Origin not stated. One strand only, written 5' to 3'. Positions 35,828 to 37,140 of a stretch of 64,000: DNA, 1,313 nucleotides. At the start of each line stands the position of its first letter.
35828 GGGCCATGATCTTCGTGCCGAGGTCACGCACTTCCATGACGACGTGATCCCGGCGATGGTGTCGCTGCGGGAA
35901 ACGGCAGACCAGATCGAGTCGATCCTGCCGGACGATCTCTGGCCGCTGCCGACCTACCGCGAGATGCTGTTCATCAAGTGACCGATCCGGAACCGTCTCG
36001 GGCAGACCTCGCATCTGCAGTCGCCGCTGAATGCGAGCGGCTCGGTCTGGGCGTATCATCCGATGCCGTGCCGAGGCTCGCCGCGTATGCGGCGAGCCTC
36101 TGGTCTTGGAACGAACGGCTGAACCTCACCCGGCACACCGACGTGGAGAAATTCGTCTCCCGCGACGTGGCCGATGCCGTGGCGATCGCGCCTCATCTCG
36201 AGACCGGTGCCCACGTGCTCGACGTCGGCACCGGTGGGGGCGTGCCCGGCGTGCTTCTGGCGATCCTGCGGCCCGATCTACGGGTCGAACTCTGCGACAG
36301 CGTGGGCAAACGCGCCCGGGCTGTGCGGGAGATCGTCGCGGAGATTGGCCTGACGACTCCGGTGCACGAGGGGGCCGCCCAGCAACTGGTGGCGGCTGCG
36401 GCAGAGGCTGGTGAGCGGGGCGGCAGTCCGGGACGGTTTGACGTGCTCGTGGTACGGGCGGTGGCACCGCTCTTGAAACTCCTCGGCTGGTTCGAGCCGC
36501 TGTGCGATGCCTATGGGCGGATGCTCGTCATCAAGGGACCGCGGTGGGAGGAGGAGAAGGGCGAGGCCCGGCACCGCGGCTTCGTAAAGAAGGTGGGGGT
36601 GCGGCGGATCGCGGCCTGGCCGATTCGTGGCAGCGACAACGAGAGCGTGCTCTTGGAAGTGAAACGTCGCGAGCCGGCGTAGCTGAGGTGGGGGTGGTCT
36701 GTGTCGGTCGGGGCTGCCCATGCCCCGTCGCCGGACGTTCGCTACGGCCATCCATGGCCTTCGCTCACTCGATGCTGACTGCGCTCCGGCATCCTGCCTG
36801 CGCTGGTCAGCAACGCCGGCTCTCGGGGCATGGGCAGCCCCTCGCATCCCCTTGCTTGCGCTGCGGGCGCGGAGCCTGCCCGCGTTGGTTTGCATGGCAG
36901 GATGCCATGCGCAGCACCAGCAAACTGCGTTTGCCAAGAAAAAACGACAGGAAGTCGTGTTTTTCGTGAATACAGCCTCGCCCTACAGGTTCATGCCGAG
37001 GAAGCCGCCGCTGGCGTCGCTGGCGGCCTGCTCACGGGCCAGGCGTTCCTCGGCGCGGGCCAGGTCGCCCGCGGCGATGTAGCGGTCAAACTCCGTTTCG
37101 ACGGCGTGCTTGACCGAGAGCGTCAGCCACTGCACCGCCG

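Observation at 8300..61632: Interspersed two-type palindromic repeat family (BIME/REP-like) at 11 intergenic loci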

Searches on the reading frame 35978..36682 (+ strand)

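Call 26: search_protein_families(library=pfam, proteins=[window:35978-36682:+], max_evalue=0.001)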
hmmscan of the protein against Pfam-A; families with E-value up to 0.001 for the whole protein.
window:35978-36682:+ (234 aa): 1 family
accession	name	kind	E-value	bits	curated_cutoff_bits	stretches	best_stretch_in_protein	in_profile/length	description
PF02527.21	GidB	-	1.6e-33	116.1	27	1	33-209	4-171/184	rRNA small subunit methyltransferase G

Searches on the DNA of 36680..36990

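Call 61: search_rna_families(source=window, start=36680, end=36990, threshold=evalue, max_evalue=1)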
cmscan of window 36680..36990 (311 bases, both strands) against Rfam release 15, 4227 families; matches with E-value up to 1: 0.
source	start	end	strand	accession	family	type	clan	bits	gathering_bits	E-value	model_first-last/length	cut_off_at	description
